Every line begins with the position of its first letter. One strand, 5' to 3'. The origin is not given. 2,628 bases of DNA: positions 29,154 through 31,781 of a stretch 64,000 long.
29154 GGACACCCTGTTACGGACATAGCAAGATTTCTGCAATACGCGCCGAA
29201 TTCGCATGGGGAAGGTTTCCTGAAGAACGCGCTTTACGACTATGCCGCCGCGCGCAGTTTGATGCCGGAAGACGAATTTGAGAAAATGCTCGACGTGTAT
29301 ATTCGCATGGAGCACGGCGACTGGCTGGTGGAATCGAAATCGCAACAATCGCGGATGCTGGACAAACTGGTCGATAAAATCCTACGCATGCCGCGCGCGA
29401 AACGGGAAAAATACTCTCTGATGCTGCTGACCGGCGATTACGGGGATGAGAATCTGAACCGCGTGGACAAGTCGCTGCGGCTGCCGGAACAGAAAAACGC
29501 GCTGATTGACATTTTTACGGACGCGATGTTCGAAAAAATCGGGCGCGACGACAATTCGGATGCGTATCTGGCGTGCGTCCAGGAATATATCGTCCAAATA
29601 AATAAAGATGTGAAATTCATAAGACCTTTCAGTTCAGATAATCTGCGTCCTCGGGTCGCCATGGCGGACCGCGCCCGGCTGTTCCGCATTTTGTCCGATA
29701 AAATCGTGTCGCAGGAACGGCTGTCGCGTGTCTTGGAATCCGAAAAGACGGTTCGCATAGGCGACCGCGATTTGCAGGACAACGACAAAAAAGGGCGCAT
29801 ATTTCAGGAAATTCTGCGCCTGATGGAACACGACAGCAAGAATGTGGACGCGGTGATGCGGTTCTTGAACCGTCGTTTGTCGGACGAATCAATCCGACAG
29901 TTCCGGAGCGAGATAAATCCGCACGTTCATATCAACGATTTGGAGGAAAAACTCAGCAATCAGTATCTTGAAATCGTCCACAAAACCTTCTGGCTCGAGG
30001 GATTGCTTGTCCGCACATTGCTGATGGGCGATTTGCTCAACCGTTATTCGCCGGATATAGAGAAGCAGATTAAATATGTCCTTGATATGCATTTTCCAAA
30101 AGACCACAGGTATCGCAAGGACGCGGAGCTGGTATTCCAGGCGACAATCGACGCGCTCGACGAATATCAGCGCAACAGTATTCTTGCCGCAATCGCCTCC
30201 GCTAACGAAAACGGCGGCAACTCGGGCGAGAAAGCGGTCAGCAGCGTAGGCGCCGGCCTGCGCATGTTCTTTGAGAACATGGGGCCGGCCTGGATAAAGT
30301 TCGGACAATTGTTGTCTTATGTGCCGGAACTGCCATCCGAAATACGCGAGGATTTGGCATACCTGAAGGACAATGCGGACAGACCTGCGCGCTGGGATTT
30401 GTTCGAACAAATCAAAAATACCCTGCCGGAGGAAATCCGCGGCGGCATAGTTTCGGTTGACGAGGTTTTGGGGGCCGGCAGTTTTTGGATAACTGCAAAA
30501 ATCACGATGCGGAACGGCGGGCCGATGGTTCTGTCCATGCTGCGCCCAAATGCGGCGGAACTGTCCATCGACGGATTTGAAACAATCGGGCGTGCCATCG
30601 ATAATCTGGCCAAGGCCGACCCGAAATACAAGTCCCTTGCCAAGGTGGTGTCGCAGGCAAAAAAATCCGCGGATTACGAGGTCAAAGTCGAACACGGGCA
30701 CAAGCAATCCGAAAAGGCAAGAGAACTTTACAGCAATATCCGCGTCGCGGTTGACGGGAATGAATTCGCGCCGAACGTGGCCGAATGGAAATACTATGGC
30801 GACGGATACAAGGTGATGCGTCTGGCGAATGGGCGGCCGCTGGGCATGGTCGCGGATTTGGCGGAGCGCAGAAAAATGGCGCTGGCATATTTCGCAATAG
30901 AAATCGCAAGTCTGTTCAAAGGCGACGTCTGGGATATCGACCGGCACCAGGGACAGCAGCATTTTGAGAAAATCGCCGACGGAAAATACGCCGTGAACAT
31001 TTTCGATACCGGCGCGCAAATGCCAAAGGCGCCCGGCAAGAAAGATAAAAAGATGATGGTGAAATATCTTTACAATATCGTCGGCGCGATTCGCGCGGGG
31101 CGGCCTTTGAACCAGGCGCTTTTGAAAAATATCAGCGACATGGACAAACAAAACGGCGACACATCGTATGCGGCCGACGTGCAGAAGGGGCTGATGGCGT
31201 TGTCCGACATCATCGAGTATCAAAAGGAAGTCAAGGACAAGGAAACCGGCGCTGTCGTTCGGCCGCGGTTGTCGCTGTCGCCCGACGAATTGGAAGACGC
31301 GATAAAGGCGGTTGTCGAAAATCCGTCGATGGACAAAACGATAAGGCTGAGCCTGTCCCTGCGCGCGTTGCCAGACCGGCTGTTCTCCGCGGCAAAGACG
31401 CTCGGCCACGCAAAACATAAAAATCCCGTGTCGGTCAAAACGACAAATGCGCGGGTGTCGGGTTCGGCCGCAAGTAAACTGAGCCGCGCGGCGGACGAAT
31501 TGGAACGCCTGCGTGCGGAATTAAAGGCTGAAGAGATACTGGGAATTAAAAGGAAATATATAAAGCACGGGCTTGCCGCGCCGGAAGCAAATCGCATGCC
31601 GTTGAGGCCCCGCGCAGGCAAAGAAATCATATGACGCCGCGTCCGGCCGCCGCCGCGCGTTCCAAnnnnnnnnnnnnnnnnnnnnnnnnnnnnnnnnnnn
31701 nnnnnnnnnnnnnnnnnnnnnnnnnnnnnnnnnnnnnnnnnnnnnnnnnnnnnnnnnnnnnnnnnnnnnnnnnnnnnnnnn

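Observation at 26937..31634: Giant soluble fusion of an M48-type zinc peptidase with an ABC1/UbiB-type atypical kinase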

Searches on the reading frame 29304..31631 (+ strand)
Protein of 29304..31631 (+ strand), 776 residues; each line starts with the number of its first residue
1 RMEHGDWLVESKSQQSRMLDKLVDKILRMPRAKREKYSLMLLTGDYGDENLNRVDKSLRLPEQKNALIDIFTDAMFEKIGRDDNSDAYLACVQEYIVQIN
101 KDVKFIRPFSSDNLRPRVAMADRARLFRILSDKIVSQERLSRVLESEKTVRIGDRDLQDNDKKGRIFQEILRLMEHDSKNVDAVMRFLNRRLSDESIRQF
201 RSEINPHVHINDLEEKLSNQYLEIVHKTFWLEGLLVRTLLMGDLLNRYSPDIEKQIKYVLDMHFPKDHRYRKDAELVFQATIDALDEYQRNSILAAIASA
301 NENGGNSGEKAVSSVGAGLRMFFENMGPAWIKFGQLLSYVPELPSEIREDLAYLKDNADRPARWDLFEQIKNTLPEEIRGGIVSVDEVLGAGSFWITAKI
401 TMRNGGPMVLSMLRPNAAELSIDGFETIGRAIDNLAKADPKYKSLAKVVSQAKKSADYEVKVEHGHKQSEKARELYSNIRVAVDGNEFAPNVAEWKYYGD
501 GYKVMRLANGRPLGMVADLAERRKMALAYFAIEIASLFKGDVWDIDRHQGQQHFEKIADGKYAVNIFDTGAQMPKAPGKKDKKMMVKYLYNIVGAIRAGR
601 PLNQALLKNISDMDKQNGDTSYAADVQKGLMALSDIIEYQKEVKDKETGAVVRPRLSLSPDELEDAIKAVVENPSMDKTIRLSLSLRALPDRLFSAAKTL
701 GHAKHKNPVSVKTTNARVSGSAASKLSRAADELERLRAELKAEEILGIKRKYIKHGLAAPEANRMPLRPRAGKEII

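Call 52: predict_structure(alignment_id=A2)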
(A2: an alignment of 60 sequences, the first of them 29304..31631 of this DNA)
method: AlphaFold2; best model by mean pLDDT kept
length: 776 residues; sequences in the alignment: 60
mean_pLDDT: 86.9   pTM: 0.87
mean pLDDT of the five models: 86.9, 85.9, 84.2, 82.9, 82.9
residues with pLDDT >= 90: 441; 70-90: 261; 50-70: 42; < 50: 32
segments of 3 or more residues with pLDDT < 50: 6-10, 693-695, 697-701, 758-776
pLDDT, mean of each block of 10 residues (from residue 1): 50 78 97 97 93 87 94 97 97 96 89 90 94 97 93 86 81 81 91 89 70 70 88 88 93 92 83 87 91 89 64 74 89 87 80 87 96 96 96 95 94 95 95 93 85 90 95 95 97 96 96 95 97 95 92 95 95 92 87 82 77 73 85 91 85 93 91 93 82 49 79 86 92 95 91 69 37 35
secondary structure, 60 per line:
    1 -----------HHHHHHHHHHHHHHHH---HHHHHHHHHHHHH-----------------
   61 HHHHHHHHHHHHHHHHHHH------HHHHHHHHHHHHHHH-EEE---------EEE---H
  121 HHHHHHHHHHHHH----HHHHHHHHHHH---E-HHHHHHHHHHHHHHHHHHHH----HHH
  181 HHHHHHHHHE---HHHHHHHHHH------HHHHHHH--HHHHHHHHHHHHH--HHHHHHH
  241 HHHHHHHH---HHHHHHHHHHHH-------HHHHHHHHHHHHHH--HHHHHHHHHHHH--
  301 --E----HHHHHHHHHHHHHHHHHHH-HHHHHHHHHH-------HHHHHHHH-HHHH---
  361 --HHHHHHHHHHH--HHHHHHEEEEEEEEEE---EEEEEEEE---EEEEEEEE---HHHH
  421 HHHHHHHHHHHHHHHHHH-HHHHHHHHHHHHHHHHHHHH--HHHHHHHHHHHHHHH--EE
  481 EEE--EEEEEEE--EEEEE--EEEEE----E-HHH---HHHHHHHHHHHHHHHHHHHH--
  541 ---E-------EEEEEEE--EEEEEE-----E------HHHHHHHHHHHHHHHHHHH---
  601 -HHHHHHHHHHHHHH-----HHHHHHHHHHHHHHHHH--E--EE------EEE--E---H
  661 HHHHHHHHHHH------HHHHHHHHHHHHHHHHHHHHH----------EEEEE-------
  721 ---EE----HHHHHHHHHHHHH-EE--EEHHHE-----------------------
elements in order (helices of 4 or more, strands of 3 or more residues): H12-27 H31-43 H61-79 H86-100 E102-104 E114-116 H120-133 H138-148 H154-173 H178-189 H194-203 H210-216 H219-231 H234-248 H252-263 H271-284 H287-298 H308-326 H328-337 H345-352 H354-357 H363-373 H376-381 E382-391 E395-402 E406-413 H417-438 H440-459 H462-476 E479-483 E486-492 E495-499 E502-506 H519-538 E552-558 E561-566 H579-597 H602-615 H621-637 E651-653 H660-671 H678-698 E709-713 H730-742

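Call 54: fold_search(model_id=the predicted structure, library=pdb)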
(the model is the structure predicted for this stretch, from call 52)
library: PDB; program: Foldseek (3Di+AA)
matches with E <= 10: 537; with E <= 0.001: 12
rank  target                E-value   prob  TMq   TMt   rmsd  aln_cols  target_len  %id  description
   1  7cyr                  7.7e-07  1.00  0.27  0.48  11.3       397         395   16  The closed conformation of MSMEG_1954 from Mycobacterium smegmatis (released 2021-12-08)
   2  5i35                  1.2e-06  1.00  0.30  0.57  10.9       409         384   14  Structure of the Human mitochondrial kinase COQ8A R611K with AMPPNP (Cerebellar Ataxia and Ubiquinone Deficiency Through (released 2016-08-17)
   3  7udq_A                3.1e-06  1.00  0.28  0.55  11.1       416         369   14  Crystal structure of COQ8A-CA157 inhibitor complex in space group P1 (released 2023-01-18)
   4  7udp                  5.0e-06  1.00  0.30  0.56  11.1       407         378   15  Crystal structure of COQ8A-CA157 inhibitor complex in space group C2 (released 2023-01-18)
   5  7udq_B                7.2e-06  1.00  0.30  0.57  15.6       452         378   12  Crystal structure of COQ8A-CA157 inhibitor complex in space group P1 (released 2023-01-18)
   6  7cz2                  1.3e-05  1.00  0.25  0.57   7.9       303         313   16  The complex structure of MSMEG_1954-ADP from Mycobacterium smegmatis (released 2021-12-08)
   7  5yk1                  1.3e-05  1.00  0.23  0.41  13.8       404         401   12  The complex structure of Rv3197-AMPPNP from Mycobacterium tuberculosis (released 2018-02-07)
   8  7cy2                  2.0e-05  1.00  0.23  0.51  11.7       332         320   14  The open conformation of MSMEG_1954 from Mycobacterium smegmatis (released 2021-12-08)
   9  5yjz                  2.0e-05  1.00  0.24  0.42  13.6       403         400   14  The native crystal structure of Rv3197 from Mycobacterium tuberculosis (released 2018-02-07)
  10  4ped                  2.3e-05  1.00  0.28  0.52  11.6       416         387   13  Mitochondrial ADCK3 employs an atypical protein kinase-like fold to enable coenzyme Q biosynthes (released 2014-11-19)
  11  5yk0                  4.9e-05  1.00  0.24  0.42  13.8       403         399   14  The complex structure of Rv3197-ADP from Mycobacterium tuberculosis (released 2018-02-07)
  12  5yk2                  9.9e-05  1.00  0.24  0.43  12.7       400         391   14  The complex structure of Rv3197-erythromycin from Mycobacterium tuberculosis (released 2018-02-07)
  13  4gyi                  1.6e-03  1.00  0.20  0.40  16.3       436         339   12  Crystal structure of the Rio2 kinase-ADP/Mg2+-phosphoaspartate complex from Chaetomium thermophilum (released 2012-10-17)
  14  6hk6_H                2.0e-03  1.00  0.17  0.42  13.8       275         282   11  Human RIOK2 bound to inhibitor (released 2018-10-24)
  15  7vbt_A                3.1e-03  1.00  0.16  0.39  14.5       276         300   12  Crystal structure of RIOK2 in complex with CQ211 (released 2022-07-06)
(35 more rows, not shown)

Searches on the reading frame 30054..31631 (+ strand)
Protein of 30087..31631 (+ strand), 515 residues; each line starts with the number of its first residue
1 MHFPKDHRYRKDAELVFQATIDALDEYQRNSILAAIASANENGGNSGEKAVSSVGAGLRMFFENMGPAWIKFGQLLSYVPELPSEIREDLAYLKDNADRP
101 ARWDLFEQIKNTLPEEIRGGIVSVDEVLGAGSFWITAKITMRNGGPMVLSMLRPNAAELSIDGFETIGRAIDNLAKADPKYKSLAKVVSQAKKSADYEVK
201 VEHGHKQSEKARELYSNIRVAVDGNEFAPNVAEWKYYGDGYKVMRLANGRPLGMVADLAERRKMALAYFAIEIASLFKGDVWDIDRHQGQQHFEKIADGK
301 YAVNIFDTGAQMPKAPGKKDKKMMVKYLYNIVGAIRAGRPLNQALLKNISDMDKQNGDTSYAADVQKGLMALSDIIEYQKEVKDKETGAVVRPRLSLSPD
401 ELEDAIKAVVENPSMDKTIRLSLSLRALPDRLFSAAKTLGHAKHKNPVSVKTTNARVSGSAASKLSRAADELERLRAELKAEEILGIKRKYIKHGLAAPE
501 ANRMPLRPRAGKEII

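Call 20: search_solved_structures(query=window:30087-31631:+, max_evalue=10, show_alignments=2)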
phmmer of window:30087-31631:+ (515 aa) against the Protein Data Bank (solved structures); distinct sequences matched with E-value up to 10: 1.
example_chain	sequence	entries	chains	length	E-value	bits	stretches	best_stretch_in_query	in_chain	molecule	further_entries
5vbf_A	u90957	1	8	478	1.1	11.4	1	137-193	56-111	NAD-dependent succinate-semialdehyde dehydrogenase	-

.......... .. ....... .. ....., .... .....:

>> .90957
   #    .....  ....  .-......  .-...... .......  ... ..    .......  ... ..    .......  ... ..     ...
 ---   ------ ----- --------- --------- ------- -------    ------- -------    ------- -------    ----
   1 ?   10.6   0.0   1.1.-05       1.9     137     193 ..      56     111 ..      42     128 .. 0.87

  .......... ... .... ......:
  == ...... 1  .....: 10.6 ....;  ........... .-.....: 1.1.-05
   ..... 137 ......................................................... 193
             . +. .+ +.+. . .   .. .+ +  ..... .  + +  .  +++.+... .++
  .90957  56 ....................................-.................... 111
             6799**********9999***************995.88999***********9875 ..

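Call 67: search_dna_similar(query=window:30054-31376:+, collection=plasmids, mode=protein, max_evalue=0.001, max_rows=15)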
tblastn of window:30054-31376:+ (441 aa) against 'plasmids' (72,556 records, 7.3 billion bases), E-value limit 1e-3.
Records with a match: 1; places in all: 1; records where one place covers at least 80% of the query: 0.
Best place of each record, by identity: <60% 1.
By first word of the organism name: Legionella 1.
By predicted mobility (MOB-suite, as given by PLSDB): mobilizable 1.
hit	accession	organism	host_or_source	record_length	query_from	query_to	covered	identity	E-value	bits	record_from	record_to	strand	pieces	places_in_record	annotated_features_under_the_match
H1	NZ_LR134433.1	Legionella adelaidensis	environmental,Cooling tower water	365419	53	312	59%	24.4%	2e-5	55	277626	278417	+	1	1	ubiB: ubiquinone biosynthesis regulatory protein kinase UbiB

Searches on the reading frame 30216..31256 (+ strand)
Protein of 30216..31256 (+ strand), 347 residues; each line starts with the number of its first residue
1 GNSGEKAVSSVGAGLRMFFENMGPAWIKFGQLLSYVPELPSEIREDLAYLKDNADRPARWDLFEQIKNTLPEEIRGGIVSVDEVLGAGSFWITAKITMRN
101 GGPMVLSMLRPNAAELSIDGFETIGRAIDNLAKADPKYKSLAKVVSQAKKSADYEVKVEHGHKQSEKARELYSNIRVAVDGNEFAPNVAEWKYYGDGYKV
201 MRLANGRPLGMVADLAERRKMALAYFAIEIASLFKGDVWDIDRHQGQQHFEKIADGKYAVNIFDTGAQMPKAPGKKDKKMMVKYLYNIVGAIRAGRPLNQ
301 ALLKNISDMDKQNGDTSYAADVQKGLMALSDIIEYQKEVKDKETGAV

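Call 82: find_homologous_proteins(query=window:30216-31256:+, max_evalue=0.001)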
Query window:30216-31256:+ (347 aa): 5 proteins with E <= 0.001 among 3534 candidates.
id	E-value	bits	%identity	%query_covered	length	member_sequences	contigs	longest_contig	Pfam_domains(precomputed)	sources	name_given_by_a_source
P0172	2.0e-126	440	60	99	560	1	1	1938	-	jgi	jgi:frataxin-like iron-binding protein CyaY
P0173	1.2e-94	335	54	83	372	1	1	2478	PF03109.23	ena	-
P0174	2.3e-75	272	56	69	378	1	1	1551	-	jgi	jgi:hypothetical protein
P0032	1.1e-64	237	55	60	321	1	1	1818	-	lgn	-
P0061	1.2e-33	135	56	35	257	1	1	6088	-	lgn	-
